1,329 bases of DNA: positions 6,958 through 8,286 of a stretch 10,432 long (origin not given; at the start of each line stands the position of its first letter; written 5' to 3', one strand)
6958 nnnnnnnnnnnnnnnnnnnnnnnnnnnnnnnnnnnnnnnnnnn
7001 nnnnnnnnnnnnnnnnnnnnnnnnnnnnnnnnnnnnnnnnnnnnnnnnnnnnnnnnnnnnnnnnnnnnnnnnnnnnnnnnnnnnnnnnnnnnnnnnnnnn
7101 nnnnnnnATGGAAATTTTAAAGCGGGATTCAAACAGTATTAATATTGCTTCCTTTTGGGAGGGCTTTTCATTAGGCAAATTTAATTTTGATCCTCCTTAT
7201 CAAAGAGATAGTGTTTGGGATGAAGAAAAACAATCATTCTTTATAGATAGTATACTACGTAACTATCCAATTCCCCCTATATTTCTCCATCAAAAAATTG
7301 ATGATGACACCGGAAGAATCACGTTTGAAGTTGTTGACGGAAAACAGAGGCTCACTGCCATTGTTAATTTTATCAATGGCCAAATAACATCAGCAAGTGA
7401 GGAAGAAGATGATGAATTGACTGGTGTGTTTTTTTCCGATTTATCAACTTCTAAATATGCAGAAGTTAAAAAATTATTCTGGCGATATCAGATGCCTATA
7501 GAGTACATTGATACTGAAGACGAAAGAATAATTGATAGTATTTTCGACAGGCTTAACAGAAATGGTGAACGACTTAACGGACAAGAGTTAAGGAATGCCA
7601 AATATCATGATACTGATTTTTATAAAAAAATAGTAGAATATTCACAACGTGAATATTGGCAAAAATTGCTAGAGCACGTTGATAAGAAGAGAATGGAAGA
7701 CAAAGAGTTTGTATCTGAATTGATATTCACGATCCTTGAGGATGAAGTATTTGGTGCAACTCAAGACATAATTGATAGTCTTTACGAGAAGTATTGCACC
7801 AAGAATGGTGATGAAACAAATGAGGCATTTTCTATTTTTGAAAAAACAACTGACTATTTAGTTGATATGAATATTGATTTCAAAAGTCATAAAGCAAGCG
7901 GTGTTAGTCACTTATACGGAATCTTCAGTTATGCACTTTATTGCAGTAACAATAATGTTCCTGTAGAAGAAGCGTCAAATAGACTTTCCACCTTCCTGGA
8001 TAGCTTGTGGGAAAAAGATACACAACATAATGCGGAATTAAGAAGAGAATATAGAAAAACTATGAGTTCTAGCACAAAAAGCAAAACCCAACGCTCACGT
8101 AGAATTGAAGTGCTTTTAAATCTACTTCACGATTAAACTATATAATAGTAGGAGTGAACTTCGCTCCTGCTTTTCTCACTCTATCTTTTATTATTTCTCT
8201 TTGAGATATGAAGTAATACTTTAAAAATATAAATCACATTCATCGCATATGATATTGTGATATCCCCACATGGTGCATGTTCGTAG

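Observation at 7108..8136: DUF262 protein lacks the HNH/DUF1524 nuclease half normally fused to it in GmrSD-type enzymes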

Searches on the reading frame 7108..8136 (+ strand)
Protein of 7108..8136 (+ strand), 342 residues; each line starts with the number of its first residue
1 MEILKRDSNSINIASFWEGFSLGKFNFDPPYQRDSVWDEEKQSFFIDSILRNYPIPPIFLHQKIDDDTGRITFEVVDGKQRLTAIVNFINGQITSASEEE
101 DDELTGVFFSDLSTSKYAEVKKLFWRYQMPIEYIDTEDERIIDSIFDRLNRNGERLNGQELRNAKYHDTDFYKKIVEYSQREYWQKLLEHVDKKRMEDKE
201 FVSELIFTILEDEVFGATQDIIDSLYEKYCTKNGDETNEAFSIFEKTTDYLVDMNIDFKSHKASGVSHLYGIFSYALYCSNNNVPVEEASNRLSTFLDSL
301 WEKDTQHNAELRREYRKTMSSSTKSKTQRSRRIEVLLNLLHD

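Call 3: search_protein_families(library=pfam, proteins=[window:7108-8136:+], max_evalue=0.1)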
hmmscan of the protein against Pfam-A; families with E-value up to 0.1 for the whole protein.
window:7108-8136:+ (342 aa): 1 family
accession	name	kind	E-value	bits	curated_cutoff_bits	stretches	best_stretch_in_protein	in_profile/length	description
PF03235.19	GmrSD_N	-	3.7e-27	96.2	33.2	1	27-166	13-198/199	GmrSD restriction endonuclease, N-terminal domain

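Call 4: search_protein_families(library=padloc, proteins=[window:7108-8136:+], max_evalue=0.1)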
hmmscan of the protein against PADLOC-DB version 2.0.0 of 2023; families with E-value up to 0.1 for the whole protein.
window:7108-8136:+ (342 aa): 8 families
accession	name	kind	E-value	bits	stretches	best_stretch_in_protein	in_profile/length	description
PDLC03877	NsnA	-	1.9e-39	134.1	1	11-340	51-379/385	-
PDLC04027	PD-T4-2_A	-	1.4e-27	94.7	1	23-318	50-347/363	-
PDLC03418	REase_II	-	9.6e-12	42.7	1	25-167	32-159/372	Type II restriction enzyme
PDLC04151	HEC-05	-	0.00023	18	1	29-57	43-71/600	-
PDLC02786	SspE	-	0.00052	16.5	1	63-251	76-262/766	SspE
PDLC04709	PDC-M55C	-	0.00053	16.7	1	29-127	32-145/554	-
PDLC04150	HEC-05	-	0.00054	16.9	1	29-68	25-63/583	-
PDLC02695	Orf5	-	0.0031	14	1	29-93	23-99/601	Orf5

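Call 6: search_protein_families(library=ncbifam, proteins=[window:7108-8136:+], max_evalue=0.1)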
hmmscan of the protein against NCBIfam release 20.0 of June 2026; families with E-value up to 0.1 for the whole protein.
window:7108-8136:+ (342 aa): 0 families

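Call 8: find_homologous_proteins(query=window:7108-8136:+, max_evalue=0.00001)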
Query window:7108-8136:+ (342 aa): 1504 proteins with E <= 0.00001 among 4105 candidates; the best 120 are listed.
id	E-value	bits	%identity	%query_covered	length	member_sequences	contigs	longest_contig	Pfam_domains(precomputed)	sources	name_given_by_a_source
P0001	5.0e-225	764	100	100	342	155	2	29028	PF03235.20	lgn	-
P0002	3.4e-213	725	94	100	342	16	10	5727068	PF03235.20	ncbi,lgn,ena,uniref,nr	ncbi:DUF262 domain-containing protein [Klebsiella variicola]|uniref:DUF262 domain-containing protein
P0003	7.3e-213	724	94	100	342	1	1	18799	PF03235.20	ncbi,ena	-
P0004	1.0e-197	675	88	100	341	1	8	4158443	PF03235.20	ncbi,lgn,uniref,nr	ncbi:DUF262 domain-containing protein [Proteus vulgaris]|uniref:GmrSD restriction endonuclease domai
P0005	3.7e-197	673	87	100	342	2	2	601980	PF03235.20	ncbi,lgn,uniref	ncbi:DUF262 domain-containing protein [Providencia alcalifaciens]|uniref:DUF262 domain-containing pr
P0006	2.6e-175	601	79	99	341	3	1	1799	PF03235.20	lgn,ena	-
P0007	8.6e-173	593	77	99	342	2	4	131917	PF03235.20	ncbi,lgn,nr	ncbi:DUF262 domain-containing protein [Enterobacter soli]|nr:DUF262 domain-containing protein [Enter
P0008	1.1e-172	592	77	99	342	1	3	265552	PF03235.20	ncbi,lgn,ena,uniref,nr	ncbi:DUF262 domain-containing protein [Enterobacter ludwigii]|uniref:DUF262 domain-containing protei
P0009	1.3e-172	592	77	99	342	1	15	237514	PF03235.20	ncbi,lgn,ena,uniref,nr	ncbi:DUF262 domain-containing protein [Enterobacter kobei]|uniref:DUF262 domain-containing protein n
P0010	2.6e-172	591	77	99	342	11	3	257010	PF03235.20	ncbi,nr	ncbi:DUF262 domain-containing protein [Escherichia coli]|nr:DUF262 domain-containing protein [Escher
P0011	2.1e-171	588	77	99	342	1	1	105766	PF03235.20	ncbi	ncbi:DUF262 domain-containing protein [Enterobacter kobei]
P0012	1.2e-170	586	76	99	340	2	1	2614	PF03235.20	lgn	-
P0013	4.9e-170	584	76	99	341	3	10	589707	PF03235.20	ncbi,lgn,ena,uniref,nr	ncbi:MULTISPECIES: DUF262 domain-containing protein [Pectobacterium]|uniref:DUF262 domain-containing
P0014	3.1e-168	578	76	99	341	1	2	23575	PF03235.20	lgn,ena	-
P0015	4.1e-167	574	75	99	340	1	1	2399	PF03235.20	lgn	-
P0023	7.0e-133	461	81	73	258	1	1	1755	PF03235.20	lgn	-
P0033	3.6e-103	364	49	98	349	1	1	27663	PF03235.20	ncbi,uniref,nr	ncbi:DUF262 domain-containing protein [Corallococcus carmarthensis]|uniref:DUF262 domain-containing 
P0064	9.3e-100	353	49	100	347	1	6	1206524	PF03235.20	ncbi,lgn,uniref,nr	ncbi:TPA: DUF262 domain-containing protein [Photobacterium damselae]|uniref:DUF262 domain-containing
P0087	4.0e-98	347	47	99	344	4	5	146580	PF03235.20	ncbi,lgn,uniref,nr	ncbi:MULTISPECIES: DUF262 domain-containing protein [Vibrio harveyi group]|uniref:DUF262 domain-cont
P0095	8.9e-98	346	47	99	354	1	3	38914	PF03235.20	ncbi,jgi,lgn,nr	ncbi:MAG: DUF262 domain-containing protein [Nitrospirae bacterium]|nr:DUF262 domain-containing prote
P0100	1.7e-97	345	49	98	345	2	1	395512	PF03235.20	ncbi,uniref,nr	ncbi:DUF262 domain-containing protein [Sulfurovum mangrovi]|uniref:DUF262 domain-containing protein 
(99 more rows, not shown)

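Call 10: find_encoding_contigs(protein=P0033, flank=5000, max_places=2)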
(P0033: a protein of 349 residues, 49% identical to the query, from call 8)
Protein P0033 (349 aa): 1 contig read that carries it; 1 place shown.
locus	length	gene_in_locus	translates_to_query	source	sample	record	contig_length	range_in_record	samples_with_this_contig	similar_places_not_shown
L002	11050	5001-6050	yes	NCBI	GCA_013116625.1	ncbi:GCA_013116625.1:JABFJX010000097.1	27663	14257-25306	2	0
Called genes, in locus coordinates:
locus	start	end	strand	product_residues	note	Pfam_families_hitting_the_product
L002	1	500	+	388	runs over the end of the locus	-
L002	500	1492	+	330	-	PF02985:HEAT (faint), PF13646:HEAT_2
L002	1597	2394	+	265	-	PF02535:Zip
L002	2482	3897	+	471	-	PF16697:Yop-YscD_cpl, PF00498:FHA, PF00158:Sigma54_activat, PF14532:Sigma54_activ_2, PF07728:AAA_5, PF25601:AAA_lid_14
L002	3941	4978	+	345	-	-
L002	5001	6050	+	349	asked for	PF03235:GmrSD_N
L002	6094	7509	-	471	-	PF00069:Pkinase, PF06293:Kdo (weak), PF07714:PK_Tyr_Ser-Thr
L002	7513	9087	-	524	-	-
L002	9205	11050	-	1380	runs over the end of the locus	PF00069:Pkinase, PF07714:PK_Tyr_Ser-Thr, PF06293:Kdo (faint), PF13191:AAA_16, PF13401:AAA_22, PF00515:TPR_1 (faint), PF07719:TPR_2 (faint), PF13424:TPR_12 (weak)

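Call 11: find_encoding_contigs(protein=P0064, flank=5000, max_places=2)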
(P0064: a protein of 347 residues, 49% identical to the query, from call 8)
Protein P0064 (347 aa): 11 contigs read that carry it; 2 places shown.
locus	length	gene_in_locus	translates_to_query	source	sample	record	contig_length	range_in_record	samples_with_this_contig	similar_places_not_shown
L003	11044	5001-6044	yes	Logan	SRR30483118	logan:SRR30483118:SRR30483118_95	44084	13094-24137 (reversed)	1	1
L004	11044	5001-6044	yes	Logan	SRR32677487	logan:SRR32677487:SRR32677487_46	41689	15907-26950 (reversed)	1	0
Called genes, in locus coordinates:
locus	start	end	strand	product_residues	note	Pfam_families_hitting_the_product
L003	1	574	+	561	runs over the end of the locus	PF00849:PseudoU_synth_2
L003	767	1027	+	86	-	PF02604:PhdYeFM_antitox, PF12910:PHD_like (weak)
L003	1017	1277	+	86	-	PF06769:YoeB_toxin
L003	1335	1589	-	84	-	-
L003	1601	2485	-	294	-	PF06719:AraC_N, PF12833:HTH_18, PF00165:HTH_AraC (weak)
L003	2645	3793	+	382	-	PF00465:Fe-ADH, PF13685:Fe-ADH_2 (weak), PF25137:ADH_Fe_C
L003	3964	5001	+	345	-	PF13289:SIR2_2 (weak)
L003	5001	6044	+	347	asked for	PF03235:GmrSD_N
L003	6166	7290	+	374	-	PF00145:DNA_methylase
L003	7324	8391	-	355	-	PF27126:NmeDI_C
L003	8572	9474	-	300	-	PF00126:HTH_1, PF03466:LysR_substrate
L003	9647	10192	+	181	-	PF00578:AhpC-TSA, PF08534:Redoxin, PF13905:Thioredoxin_8 (weak)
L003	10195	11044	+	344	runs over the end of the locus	PF00724:Oxidored_FMN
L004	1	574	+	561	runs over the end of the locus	PF00849:PseudoU_synth_2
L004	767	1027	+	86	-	PF02604:PhdYeFM_antitox, PF12910:PHD_like (weak)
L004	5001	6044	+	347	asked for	PF03235:GmrSD_N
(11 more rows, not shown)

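Call 12: find_encoding_contigs(protein=P0100, flank=5000, max_places=2)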
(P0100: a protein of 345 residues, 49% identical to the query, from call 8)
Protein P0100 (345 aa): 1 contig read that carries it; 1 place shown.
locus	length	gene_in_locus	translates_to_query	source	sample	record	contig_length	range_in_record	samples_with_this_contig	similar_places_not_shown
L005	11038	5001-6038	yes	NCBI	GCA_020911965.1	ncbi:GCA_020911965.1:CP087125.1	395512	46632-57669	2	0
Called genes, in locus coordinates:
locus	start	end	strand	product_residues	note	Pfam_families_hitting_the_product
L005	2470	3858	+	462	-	PF00206:Lyase_1, PF14698:ASL_C2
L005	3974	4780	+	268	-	-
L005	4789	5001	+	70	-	-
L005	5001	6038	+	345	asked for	PF03235:GmrSD_N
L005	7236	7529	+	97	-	-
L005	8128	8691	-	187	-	PF01464:SLT (weak)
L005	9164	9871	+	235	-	PF00578:AhpC-TSA, PF08534:Redoxin, PF10417:1-cysPrx_C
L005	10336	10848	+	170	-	PF03734:YkuD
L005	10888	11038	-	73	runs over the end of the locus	PF07293:DUF1450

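Call 26: search_solved_structures(query=A1, max_evalue=1, show_alignments=4)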
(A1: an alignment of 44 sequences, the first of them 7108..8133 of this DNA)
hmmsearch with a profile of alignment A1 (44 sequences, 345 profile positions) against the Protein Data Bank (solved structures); distinct sequences matched with E-value up to 1: 0.

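Call 34: predict_structure(alignment_id=A1)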
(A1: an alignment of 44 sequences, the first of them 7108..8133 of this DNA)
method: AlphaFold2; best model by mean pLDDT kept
length: 342 residues; sequences in the alignment: 44
mean_pLDDT: 87.0   pTM: 0.67
mean pLDDT of the five models: 87.0, 86.2, 85.5, 85.1, 83.8
residues with pLDDT >= 90: 199; 70-90: 103; 50-70: 32; < 50: 8
segments of 3 or more residues with pLDDT < 50: 1-6
pLDDT, mean of each block of 10 residues (from residue 1): 54 94 87 73 93 88 86 87 95 87 89 92 94 75 62 61 81 93 91 79 96 90 93 89 98 95 93 98 97 94 82 90 89 95 72
secondary structure, 60 per line:
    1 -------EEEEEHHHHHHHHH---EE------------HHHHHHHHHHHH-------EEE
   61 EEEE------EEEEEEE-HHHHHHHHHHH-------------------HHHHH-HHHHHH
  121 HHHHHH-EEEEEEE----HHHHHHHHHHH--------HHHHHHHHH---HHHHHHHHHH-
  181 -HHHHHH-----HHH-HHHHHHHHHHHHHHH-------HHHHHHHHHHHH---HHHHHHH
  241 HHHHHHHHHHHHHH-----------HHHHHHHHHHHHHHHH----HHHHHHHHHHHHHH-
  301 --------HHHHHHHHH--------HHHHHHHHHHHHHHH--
elements in order: E8-12 H13-21 H39-50 E58-64 E71-77 H79-89 H109-113 H115-126 E128-134 H139-149 H158-166 H170-179 H182-187 H197-211 H219-230 H234-254 H266-281 H286-299 H309-317 H326-340

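Call 39: find_encoding_contigs(protein=P0095, flank=5000, max_places=2)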
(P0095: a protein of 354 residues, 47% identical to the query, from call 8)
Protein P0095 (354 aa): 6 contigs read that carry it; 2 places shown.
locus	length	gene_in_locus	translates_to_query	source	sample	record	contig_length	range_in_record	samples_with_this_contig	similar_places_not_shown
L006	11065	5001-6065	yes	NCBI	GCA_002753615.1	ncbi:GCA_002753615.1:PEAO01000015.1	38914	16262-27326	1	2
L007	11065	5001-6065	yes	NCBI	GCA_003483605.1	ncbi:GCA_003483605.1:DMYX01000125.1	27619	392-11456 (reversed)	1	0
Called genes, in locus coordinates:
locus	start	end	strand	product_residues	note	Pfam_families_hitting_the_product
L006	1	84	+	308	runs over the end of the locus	PF13289:SIR2_2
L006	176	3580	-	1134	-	PF07690:MFS_1, PF01553:Acyltransferase, PF00501:AMP-binding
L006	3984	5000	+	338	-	-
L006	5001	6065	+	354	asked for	PF03235:GmrSD_N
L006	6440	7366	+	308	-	PF00005:ABC_tran, PF13304:AAA_21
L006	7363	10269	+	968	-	PF12679:ABC2_membrane_2, PF12698:ABC2_membrane_3, PF23357:DUF7088, PF09822:ABC_transp_aux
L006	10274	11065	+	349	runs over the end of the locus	PF14238:DUF4340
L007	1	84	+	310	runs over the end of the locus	PF13289:SIR2_2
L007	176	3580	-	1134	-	PF07690:MFS_1, PF01553:Acyltransferase, PF00501:AMP-binding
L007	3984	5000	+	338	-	-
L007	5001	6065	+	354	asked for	PF03235:GmrSD_N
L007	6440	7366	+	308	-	PF00005:ABC_tran, PF13304:AAA_21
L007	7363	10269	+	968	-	PF12679:ABC2_membrane_2, PF12698:ABC2_membrane_3, PF23357:DUF7088, PF09822:ABC_transp_aux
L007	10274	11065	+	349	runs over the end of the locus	PF14238:DUF4340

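Call 40: find_encoding_contigs(protein=P0087, flank=5000, max_places=3)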
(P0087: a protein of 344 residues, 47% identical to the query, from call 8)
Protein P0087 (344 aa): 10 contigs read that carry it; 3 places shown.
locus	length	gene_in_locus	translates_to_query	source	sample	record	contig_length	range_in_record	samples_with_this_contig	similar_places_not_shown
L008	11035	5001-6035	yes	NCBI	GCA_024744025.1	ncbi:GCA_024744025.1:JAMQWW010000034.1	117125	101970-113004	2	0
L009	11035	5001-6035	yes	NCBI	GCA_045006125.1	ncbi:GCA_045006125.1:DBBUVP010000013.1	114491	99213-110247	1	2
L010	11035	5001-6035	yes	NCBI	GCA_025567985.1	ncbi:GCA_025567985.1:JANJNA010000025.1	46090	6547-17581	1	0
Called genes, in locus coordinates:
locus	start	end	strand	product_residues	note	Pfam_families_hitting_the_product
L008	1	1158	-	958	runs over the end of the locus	PF03175:DNA_pol_B_2 (weak)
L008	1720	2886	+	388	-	PF00145:DNA_methylase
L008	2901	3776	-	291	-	PF07832:Bse634I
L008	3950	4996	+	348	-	-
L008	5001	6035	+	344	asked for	PF03235:GmrSD_N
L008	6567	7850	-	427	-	PF01522:Polysacc_deac_1, PF02839:CBM_5_12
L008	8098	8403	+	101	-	PF02302:PTS_IIB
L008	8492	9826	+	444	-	PF02378:PTS_EIIC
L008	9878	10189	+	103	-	PF02255:PTS_IIA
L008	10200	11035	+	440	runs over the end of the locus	PF02056:Glyco_hydro_4, PF11975:Glyco_hydro_4C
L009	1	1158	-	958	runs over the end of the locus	PF03175:DNA_pol_B_2 (weak)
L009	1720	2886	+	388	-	PF00145:DNA_methylase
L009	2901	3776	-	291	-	PF07832:Bse634I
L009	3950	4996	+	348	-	-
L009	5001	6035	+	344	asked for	PF03235:GmrSD_N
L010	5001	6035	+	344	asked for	PF03235:GmrSD_N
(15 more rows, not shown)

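Call 41: find_related_loci(query=A1, collection=genome_contigs, flank=5000)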
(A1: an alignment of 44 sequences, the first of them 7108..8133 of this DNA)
Query A1 (342 aa) in genome_contigs; peptide patterns used: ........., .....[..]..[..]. (x = any residue, [..] = any of these).
125 stretches matched a pattern; 100 encode a relative of the query (tblastn E <= 1e-3); the best 80 are kept; 80 distinct loci.
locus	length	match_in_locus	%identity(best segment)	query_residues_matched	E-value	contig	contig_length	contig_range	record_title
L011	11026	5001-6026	94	1-342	0e+0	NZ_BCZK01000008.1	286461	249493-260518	Klebsiella oxytoca NBRC 105695, whole genome shotgun sequence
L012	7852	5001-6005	51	4-336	1e-111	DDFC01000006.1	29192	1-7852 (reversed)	MAG TPA_asm: Verrucomicrobiaceae bacterium UBA1938 UBA1938_contig_20513, whole genome shotgun sequence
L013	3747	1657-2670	51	2-337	6e-113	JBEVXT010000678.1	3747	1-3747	MAG: Sedimenticola sp. isolate 1_1 TCF1 c_000000002836, whole genome shotgun sequence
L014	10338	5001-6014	49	1-336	2e-106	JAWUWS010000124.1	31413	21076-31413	MAG: Psychrosphaera sp. isolate HBSea_ice_MAG489 BAT.489_1257962_flag=0_multi=22.7847_len=31413, whole genome shotgun se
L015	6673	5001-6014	49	4-340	4e-106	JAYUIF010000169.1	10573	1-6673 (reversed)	MAG: Spartobacteria bacterium isolate GFS_8635 GFS_8635_168, whole genome shotgun sequence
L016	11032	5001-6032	47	2-339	5e-104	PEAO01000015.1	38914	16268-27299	MAG: Magnetococcales bacterium DCbin2 scaffold110, whole genome shotgun sequence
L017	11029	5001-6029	47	1-341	1e-103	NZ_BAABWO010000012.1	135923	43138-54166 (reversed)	Colwellia sp. KU-HH00111 sequence12, whole genome shotgun sequence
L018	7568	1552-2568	46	1-338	2e-103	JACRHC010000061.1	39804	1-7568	MAG: Nitrospirae bacterium isolate NC_groundwater_1767_Pr3_B-0.1um_50_141 SR-2_scaffold_141_1319897, whole genome shotgu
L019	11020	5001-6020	48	3-340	6e-103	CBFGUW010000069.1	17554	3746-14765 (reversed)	MAG TPA_asm: uncultured Saccharospirillum sp. isolate SRR17295757_binner123_Refined_96 genome assembly, contig: ERZ23398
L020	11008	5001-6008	48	3-336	3e-102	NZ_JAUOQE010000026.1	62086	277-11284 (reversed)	Amphritea sp. 1_MG-2023 strain F2R10 DELMAAND_26, whole genome shotgun sequence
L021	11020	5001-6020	49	4-340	4e-102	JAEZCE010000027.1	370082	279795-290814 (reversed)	MAG: Bacillota bacterium isolate OH_CBrB_22 k127_1065238, whole genome shotgun sequence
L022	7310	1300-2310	47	1-338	2e-102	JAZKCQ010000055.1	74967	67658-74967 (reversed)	MAG: Verrucomicrobiota bacterium isolate DC_HB_01_SPN181219-bin002 DCHB01SPN_B002_0_000000000055, whole genome shotgun s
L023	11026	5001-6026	47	1-340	4e-102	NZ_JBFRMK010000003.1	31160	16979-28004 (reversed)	Shewanella sp. 10N.286.45.A1 10N.286.45.A1_I01_contig0003, whole genome shotgun sequence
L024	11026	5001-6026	47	1-340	4e-102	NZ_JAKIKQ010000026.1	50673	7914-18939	Shewanella kaireitica strain DSM 17170 contig00026, whole genome shotgun sequence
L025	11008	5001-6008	47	3-336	8e-102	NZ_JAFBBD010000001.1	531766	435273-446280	Spongiibacter marinus strain DSM 17750 Ga0415252_01, whole genome shotgun sequence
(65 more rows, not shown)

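Call 62: search_protein_families(library=pfam, alignment_id=A3, max_evalue=0.00001)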
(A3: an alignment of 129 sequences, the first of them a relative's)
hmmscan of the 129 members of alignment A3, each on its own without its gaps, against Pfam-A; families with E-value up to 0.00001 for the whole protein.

A. member 1, L011:3411-3830:- (140 aa): 1 family
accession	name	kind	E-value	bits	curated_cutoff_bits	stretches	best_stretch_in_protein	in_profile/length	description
PF07511.17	DUF1525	-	7.7e-38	129.5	24.1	1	27-137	2-111/113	Protein of unknown function (DUF1525)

B. families by the number of members that match (of 129 scanned): 115 families (the first 25 are shown)
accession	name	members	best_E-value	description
PF00145.23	DNA_methylase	14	1.8e-128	C-5 cytosine-specific DNA methylase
PF09015.16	NgoMIV_restric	5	2.4e-141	NgoMIV restriction enzyme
PF07832.17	Bse634I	3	1.2e-53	Cfr10I/Bse634I restriction endonuclease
PF07508.19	Recombinase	3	8.6e-20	Recombinase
PF13643.11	DUF4145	3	1.9e-17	Domain of unknown function (DUF4145)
PF01844.29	HNH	3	6.7e-09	HNH endonuclease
PF00291.31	PALP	2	1.8e-75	Pyridoxal-phosphate dependent enzyme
PF00239.26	Resolvase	2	1.6e-37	Resolvase, N terminal domain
PF17757.6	UvrB_inter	2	5.4e-34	UvrB interaction domain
PF03852.21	Vsr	2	4.7e-32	DNA mismatch endonuclease Vsr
PF12344.14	UvrB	2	3.6e-24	Ultra-violet resistance protein B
PF00271.37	Helicase_C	2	4.7e-20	Helicase conserved C-terminal domain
PF02661.23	Fic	2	7.6e-17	Fic/DOC family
PF01381.28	HTH_3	2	1.3e-16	Helix-turn-helix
PF04851.21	ResIII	2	3.5e-14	Type III restriction enzyme, res subunit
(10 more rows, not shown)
